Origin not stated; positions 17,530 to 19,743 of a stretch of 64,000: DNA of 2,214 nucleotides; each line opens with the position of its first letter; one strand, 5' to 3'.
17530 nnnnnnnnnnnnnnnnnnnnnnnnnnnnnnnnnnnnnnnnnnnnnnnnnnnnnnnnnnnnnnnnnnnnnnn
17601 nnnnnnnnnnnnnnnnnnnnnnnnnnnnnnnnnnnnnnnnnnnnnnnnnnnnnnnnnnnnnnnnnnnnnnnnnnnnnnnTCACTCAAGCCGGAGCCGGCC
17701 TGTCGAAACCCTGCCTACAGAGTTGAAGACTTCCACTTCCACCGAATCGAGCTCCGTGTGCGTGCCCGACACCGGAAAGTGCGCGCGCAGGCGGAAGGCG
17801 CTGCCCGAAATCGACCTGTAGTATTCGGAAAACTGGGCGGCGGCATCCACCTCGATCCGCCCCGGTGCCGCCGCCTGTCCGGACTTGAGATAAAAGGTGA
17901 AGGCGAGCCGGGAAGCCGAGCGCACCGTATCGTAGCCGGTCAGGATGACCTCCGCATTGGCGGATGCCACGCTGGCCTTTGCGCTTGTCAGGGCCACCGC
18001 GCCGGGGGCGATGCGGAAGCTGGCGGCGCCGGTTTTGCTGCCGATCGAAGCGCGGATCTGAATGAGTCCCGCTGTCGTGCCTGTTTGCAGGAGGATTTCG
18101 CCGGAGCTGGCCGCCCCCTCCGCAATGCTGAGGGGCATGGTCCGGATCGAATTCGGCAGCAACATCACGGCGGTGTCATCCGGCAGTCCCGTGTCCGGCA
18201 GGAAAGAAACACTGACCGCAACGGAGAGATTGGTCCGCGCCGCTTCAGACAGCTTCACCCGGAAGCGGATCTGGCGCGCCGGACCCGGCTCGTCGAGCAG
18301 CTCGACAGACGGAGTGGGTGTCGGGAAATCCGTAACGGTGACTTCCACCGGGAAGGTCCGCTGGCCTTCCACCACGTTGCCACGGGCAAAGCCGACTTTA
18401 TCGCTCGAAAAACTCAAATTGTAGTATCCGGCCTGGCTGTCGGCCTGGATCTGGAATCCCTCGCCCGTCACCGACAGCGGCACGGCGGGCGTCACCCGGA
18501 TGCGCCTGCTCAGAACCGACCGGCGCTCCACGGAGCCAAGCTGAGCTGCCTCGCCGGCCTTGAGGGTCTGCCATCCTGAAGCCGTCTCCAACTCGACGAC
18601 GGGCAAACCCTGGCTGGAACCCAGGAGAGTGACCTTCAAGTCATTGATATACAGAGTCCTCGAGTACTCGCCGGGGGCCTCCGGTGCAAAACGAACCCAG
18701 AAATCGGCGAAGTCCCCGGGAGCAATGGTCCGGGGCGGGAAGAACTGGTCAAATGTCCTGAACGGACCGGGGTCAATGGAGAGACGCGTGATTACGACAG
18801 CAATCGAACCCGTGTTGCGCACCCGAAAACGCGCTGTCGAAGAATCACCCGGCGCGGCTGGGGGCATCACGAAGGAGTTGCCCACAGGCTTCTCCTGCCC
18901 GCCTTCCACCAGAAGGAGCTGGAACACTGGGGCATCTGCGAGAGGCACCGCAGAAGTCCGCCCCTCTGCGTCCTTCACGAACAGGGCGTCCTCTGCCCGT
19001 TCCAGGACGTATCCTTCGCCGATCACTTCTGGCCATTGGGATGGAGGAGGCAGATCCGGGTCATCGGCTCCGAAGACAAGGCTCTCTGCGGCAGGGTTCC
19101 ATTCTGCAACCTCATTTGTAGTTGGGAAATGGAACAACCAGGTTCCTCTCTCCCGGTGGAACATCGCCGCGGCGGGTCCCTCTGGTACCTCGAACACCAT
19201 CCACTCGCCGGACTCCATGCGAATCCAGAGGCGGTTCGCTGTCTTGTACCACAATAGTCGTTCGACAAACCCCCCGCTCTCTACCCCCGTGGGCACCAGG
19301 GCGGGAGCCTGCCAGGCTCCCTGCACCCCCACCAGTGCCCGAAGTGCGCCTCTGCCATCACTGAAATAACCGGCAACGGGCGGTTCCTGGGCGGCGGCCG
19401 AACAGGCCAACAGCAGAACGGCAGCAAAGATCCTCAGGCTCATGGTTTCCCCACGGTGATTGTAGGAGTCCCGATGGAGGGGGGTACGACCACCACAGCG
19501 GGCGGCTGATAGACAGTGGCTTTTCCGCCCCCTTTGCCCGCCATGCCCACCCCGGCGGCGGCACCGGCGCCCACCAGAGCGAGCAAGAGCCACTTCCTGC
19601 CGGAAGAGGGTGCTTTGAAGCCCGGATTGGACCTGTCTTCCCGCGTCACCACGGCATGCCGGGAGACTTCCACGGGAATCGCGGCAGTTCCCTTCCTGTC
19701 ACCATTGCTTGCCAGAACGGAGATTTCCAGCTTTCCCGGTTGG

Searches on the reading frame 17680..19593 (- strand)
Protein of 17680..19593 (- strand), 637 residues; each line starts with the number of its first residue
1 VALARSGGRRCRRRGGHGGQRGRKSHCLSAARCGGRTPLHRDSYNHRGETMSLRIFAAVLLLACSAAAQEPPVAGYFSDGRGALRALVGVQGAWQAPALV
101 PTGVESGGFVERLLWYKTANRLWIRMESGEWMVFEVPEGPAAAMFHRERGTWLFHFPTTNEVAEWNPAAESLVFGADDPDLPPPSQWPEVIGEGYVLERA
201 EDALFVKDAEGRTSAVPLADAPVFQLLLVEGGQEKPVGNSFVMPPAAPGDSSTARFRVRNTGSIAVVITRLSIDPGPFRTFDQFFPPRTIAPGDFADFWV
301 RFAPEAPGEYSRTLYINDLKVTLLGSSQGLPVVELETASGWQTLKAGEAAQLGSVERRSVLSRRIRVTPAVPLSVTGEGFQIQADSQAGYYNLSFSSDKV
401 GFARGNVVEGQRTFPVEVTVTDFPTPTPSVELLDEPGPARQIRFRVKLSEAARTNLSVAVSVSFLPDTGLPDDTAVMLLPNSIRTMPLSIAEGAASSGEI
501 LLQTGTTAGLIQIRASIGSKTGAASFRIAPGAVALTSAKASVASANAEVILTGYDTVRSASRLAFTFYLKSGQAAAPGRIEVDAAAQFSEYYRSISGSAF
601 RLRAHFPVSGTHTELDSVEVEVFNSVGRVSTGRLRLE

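Call 14: search_protein_families(library=pfam, proteins=[window:17680-19593:-], max_evalue=0.01)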
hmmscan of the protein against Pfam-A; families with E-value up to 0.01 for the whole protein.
window:17680-19593:- (637 aa): 2 families
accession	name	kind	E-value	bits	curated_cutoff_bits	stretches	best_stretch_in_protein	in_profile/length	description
PF07610.17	DUF1573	-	0.0032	17.9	26.1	1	249-316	16-81/98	Protein of unknown function (DUF1573)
PF22544.2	HYDIN_VesB_CFA65-like_Ig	-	0.0061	17.2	25.5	0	249-316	18-84/100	HYDIN/CFA65/VesB-like, Ig-like domain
